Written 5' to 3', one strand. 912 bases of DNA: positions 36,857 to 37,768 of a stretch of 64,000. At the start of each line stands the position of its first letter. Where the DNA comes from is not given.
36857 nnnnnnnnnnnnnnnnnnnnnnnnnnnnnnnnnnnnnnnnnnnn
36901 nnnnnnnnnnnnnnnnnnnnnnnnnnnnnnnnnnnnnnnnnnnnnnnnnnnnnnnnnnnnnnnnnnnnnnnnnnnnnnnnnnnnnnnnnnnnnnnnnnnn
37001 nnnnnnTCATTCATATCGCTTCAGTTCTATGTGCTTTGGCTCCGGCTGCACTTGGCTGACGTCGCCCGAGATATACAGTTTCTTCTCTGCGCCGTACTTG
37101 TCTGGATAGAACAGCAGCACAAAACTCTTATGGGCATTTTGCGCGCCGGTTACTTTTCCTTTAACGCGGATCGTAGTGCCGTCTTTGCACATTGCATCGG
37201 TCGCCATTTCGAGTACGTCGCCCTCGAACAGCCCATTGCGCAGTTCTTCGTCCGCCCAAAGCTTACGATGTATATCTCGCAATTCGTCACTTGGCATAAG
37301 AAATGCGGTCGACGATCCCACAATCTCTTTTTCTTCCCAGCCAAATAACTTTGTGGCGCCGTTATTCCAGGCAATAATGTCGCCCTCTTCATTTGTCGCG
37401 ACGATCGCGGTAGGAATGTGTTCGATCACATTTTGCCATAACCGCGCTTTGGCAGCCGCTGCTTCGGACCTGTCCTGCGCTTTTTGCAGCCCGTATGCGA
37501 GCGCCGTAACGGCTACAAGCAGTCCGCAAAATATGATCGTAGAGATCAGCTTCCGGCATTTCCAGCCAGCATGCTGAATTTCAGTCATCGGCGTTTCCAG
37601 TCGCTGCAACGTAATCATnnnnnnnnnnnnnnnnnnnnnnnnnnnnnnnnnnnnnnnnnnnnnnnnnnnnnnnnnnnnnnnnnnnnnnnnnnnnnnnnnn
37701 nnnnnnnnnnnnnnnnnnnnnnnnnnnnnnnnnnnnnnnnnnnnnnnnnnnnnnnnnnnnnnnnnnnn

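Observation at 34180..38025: Three-gene coupled operon: small membrane protein, membrane PAS-domain protein and a five-domain end-healing/sealing ligase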

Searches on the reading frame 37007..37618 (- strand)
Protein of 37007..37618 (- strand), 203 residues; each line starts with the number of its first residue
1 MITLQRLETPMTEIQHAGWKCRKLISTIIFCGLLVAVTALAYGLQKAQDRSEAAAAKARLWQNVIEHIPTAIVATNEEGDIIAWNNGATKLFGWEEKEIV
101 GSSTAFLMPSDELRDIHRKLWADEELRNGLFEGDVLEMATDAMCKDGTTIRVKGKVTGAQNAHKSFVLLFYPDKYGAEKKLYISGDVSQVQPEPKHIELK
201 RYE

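Call 3: search_protein_families(library=pfam, proteins=[window:37007-37618:-], max_evalue=1)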
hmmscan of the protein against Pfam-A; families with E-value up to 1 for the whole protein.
window:37007-37618:- (203 aa): 10 families
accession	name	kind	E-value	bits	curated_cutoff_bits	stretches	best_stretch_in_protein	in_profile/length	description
PF00989.32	PAS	-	8.1e-13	48.8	22.6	1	61-164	3-101/113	PAS fold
PF13188.13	PAS_8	-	3.8e-07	30.2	21.8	1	60-122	2-61/65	PAS domain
PF13426.13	PAS_9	-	1.2e-06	29.2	27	1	70-168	2-93/103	PAS domain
PF08448.16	PAS_4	-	9.7e-06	26.2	23.1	1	66-122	2-61/110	PAS fold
PF24820.1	Diguanyl_cycl_sensor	-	0.0049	17.2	28.1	1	64-103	1-40/109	Diguanylate cyclase-like sensor domain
PF17765.7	MLTR_LBD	-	0.019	15.5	26.3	1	62-94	6-39/168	MmyB-like transcription regulator ligand binding domain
PF20606.3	DUF6799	-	0.12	12.6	26.8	1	133-158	17-43/63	Domain of unknown function (DUF6799)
PF14598.12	PAS_11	-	0.14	12.6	25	1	76-120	9-53/109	PAS domain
PF08447.18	PAS_3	-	0.15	12.8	25.6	1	81-158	1-74/89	PAS fold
PF12860.13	PAS_7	-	0.16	12.6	27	1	65-108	1-45/115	PAS fold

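Call 4: search_protein_families(library=phrogs, proteins=[window:37007-37618:-], max_evalue=0.1)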
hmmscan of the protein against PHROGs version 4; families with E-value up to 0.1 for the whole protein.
window:37007-37618:- (203 aa): 2 families
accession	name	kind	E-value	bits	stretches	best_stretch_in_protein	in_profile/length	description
phrog_31739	-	unknown function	0.032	15.4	1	86-117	17-48/74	-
phrog_5982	-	unknown function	0.032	13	1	52-148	482-569/1030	-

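Call 10: search_protein_families(library=ncbifam, proteins=[window:37007-37618:-], max_evalue=0.1)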
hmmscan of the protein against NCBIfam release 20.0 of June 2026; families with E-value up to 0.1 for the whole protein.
window:37007-37618:- (203 aa): 15 families
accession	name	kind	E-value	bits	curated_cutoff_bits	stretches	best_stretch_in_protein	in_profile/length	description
TIGR00229.1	sensory_box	domain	2.6e-13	50.2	22.9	1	58-167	4-109/126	PAS domain S-box protein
NF047874.1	MASE3_PAS_HK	subfamily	6.7e-06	25.1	560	1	38-172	244-373/655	MASE3 domain-containing sensor histidine kinase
NF041552.1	TF_PrdR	equivalog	1.7e-05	23.4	795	1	60-105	135-180/577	sigma-54 dependent transcriptional regulator PrdR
NF008468.0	PRK11360.1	equivalog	2e-05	23.2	646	1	60-121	269-331/616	two-component system sensor histidine kinase AtoS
NF041777.1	sens_FixL_Rhizob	equivalog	2.5e-05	23.1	850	1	51-112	115-176/485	sensor protein FixL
NF033092.0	HK_WalK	equivalog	2.8e-05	22.9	725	1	35-108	237-307/594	cell wall metabolism sensor histidine kinase WalK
NF046044.1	PnpS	equivalog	0.00014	21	400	1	37-124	36-120/390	two-component system histidine kinase PnpS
NF045911.1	TCSHisKinNblS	equivalog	0.00015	20.2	1000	1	44-120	250-327/621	two-component system sensor histidine kinase NblS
NF008467.0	PRK11359.1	equivalog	0.00047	18.3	857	1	62-119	15-71/800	oxygen-sensing cyclic-di-GMP phosphodiesterase DosP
NF052573.1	HisKinEspAMyxo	equivalog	0.0021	16.2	1400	1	62-112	257-307/755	serine histidine kinase EspA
TIGR02966.1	phoR_proteo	equivalog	0.0029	16.7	334.2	1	59-119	6-66/333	phosphate regulon sensor histidine kinase PhoR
NF045675.1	PhdiestaseDibA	equivalog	0.0031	15.9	980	1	20-123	37-142/623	phosphodiesterase DibA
TIGR02938.1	nifL_nitrog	equivalog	0.01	14.4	242.45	1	60-122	5-67/494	nitrogen fixation negative regulator NifL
NF052652.1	YtvA_fam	equivalog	0.033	13.7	250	1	63-112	4-56/243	YtvA family blue-light photoreceptor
NF008235.0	PRK11006.1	equivalog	0.053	12.4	390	1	43-108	78-147/431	phosphate regulon sensor histidine kinase PhoR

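Call 58: search_protein_families(library=padloc, proteins=[window:37007-37618:-], max_evalue=0.01)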
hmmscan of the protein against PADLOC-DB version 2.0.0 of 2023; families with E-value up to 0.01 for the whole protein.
window:37007-37618:- (203 aa): 0 families

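Call 84: search_solved_structures(query=A8, max_evalue=1, show_alignments=4)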
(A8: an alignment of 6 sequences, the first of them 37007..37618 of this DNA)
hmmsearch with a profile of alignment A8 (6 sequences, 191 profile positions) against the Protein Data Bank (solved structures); distinct sequences matched with E-value up to 1: 154 (the best 60 are shown).
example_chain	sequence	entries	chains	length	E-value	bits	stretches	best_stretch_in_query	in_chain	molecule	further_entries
9bgv_A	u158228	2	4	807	6.3e-20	74.7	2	38-162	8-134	Oxygen sensor protein DosP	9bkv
9cdr_A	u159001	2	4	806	7.5e-20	74.5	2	38-162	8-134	Oxygen sensor protein DosP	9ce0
9clo_A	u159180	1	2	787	2.8e-19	72.6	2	57-162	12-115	Oxygen sensor protein DosP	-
9cmf_A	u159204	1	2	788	3.3e-19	72.4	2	57-162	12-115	Oxygen sensor protein DosP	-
8js5_A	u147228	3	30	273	8.2e-18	67.8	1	40-169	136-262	Sensor protein FixL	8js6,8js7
1dp6_A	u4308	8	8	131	2.6e-17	66.2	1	44-166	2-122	FIXL PROTEIN | SENSOR PROTEIN FIXL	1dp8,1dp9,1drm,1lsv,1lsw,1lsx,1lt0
1y28_A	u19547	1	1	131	2.7e-17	66.1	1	44-166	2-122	Sensor protein fixL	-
1d06_A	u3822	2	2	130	1.3e-16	63.9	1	41-158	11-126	nitrogen fixation regulatory protein fixL | FIXL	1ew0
2cmn_A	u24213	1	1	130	1.4e-16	63.8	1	44-166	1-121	SENSOR PROTEIN FIXL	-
1xj4_A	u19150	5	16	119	4.2e-15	59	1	55-166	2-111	Sensor protein fixL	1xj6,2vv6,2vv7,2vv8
1v9y_A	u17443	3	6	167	5.5e-14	55.3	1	41-163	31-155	Heme pas sensor protein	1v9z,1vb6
1xj2_A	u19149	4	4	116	7.6e-14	54.9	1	57-166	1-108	Sensor protein fixL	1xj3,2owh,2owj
10jx_A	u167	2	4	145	1.3e-13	54.1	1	40-147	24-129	Multi-sensor signal transduction histidine kinase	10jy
1s66_L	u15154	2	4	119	2e-13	53.5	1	54-159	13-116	Hypothetical protein yddU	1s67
9irk_C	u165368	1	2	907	2e-08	37.2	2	52-90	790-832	Phytochrome B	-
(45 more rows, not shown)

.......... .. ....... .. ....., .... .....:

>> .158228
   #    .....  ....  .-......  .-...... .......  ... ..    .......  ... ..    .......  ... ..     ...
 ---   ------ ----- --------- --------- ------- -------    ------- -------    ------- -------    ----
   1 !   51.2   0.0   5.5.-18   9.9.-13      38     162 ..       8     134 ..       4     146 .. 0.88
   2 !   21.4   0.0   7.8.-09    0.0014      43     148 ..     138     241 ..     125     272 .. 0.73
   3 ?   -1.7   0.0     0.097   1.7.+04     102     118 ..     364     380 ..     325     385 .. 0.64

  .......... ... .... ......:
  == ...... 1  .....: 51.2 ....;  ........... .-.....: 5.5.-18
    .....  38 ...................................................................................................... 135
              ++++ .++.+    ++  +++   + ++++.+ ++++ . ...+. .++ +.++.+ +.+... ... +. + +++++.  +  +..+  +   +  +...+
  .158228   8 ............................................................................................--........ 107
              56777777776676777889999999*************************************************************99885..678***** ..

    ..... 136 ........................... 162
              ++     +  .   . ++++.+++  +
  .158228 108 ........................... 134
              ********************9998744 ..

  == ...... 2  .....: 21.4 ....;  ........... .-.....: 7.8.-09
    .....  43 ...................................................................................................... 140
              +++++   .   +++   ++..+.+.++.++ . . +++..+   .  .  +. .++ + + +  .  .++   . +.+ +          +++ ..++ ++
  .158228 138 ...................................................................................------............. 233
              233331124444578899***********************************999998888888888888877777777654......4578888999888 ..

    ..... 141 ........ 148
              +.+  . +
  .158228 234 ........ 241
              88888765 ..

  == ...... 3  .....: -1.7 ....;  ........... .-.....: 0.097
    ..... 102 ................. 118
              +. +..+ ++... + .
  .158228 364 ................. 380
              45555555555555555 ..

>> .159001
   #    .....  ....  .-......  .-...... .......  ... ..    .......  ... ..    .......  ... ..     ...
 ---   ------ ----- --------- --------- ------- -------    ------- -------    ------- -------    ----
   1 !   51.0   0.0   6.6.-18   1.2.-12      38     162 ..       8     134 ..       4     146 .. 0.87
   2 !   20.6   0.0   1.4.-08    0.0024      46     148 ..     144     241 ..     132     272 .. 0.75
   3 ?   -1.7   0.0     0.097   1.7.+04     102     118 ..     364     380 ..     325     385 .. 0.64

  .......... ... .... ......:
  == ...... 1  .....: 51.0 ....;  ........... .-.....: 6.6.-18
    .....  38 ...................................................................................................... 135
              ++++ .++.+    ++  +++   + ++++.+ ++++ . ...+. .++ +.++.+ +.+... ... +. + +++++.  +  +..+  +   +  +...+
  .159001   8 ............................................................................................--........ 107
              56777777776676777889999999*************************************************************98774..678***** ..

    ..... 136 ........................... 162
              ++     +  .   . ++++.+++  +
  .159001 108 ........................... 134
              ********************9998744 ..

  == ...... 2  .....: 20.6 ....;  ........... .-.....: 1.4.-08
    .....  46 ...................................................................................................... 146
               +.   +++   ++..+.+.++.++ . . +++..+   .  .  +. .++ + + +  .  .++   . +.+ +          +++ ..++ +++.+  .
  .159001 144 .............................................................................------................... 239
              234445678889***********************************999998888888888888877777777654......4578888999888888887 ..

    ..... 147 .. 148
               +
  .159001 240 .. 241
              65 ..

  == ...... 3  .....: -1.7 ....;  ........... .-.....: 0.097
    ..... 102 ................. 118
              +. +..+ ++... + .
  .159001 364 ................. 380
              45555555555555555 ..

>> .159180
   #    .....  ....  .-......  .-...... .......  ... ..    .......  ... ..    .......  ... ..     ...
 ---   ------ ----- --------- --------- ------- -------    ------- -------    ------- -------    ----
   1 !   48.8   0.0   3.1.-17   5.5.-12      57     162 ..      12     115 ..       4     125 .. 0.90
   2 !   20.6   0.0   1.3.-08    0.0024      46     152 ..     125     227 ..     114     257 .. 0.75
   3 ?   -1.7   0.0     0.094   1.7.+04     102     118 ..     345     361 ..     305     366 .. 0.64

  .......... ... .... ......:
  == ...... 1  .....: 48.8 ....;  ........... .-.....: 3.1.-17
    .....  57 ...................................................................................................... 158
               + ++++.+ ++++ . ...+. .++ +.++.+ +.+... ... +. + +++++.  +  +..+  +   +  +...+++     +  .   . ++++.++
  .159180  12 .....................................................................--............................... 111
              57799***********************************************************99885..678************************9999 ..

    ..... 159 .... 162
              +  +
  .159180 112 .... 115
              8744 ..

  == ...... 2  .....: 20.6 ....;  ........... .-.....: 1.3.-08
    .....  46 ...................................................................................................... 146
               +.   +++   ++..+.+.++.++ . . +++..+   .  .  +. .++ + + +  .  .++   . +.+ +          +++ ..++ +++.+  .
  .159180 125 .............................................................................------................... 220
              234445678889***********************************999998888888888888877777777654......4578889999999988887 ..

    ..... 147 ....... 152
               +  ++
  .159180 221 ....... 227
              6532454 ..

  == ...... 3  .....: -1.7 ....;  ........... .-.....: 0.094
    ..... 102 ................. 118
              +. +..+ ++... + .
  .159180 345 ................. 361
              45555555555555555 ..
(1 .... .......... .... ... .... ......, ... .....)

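Call 85: search_solved_structures(query=window:37007-37618:-, max_evalue=1, show_alignments=3)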
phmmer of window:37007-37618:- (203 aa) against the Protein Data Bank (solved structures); distinct sequences matched with E-value up to 1: 36.
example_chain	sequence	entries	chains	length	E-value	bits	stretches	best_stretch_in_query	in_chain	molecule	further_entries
1d06_A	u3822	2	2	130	2.3e-06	30.3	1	56-157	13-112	nitrogen fixation regulatory protein fixL | FIXL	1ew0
9bgv_A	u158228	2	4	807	2.2e-05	27.1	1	63-120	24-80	Oxygen sensor protein DosP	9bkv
9cdr_A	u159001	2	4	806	2.5e-05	26.9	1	63-120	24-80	Oxygen sensor protein DosP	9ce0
9clo_A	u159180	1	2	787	4.7e-05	26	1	71-120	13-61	Oxygen sensor protein DosP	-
9cmf_A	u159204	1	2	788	5.3e-05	25.8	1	71-119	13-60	Oxygen sensor protein DosP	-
10jx_A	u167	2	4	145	0.00012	24.7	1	60-157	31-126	Multi-sensor signal transduction histidine kinase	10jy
2cmn_A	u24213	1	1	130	0.00019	24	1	63-112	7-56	SENSOR PROTEIN FIXL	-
1dp6_A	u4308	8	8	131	0.0002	24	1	62-112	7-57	FIXL PROTEIN | SENSOR PROTEIN FIXL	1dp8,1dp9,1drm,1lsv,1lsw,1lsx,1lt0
1y28_A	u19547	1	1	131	0.0002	24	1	62-112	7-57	Sensor protein fixL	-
8js5_A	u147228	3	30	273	0.00032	23.3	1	60-112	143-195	Sensor protein FixL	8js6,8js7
8bjp_AAA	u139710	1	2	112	0.00038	23.1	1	62-123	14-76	cytoplasmic PAS domain of CitA from Geobacillus thermodenitrificans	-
3a0r_A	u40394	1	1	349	0.00039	23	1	62-121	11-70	Sensor protein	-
5fq1_A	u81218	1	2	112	0.00043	22.9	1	62-123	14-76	HISTIDINE KINASE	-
1s66_L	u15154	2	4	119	0.00056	22.5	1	70-151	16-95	Hypothetical protein yddU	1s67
1v9y_A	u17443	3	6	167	0.0007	22.2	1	64-151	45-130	Heme pas sensor protein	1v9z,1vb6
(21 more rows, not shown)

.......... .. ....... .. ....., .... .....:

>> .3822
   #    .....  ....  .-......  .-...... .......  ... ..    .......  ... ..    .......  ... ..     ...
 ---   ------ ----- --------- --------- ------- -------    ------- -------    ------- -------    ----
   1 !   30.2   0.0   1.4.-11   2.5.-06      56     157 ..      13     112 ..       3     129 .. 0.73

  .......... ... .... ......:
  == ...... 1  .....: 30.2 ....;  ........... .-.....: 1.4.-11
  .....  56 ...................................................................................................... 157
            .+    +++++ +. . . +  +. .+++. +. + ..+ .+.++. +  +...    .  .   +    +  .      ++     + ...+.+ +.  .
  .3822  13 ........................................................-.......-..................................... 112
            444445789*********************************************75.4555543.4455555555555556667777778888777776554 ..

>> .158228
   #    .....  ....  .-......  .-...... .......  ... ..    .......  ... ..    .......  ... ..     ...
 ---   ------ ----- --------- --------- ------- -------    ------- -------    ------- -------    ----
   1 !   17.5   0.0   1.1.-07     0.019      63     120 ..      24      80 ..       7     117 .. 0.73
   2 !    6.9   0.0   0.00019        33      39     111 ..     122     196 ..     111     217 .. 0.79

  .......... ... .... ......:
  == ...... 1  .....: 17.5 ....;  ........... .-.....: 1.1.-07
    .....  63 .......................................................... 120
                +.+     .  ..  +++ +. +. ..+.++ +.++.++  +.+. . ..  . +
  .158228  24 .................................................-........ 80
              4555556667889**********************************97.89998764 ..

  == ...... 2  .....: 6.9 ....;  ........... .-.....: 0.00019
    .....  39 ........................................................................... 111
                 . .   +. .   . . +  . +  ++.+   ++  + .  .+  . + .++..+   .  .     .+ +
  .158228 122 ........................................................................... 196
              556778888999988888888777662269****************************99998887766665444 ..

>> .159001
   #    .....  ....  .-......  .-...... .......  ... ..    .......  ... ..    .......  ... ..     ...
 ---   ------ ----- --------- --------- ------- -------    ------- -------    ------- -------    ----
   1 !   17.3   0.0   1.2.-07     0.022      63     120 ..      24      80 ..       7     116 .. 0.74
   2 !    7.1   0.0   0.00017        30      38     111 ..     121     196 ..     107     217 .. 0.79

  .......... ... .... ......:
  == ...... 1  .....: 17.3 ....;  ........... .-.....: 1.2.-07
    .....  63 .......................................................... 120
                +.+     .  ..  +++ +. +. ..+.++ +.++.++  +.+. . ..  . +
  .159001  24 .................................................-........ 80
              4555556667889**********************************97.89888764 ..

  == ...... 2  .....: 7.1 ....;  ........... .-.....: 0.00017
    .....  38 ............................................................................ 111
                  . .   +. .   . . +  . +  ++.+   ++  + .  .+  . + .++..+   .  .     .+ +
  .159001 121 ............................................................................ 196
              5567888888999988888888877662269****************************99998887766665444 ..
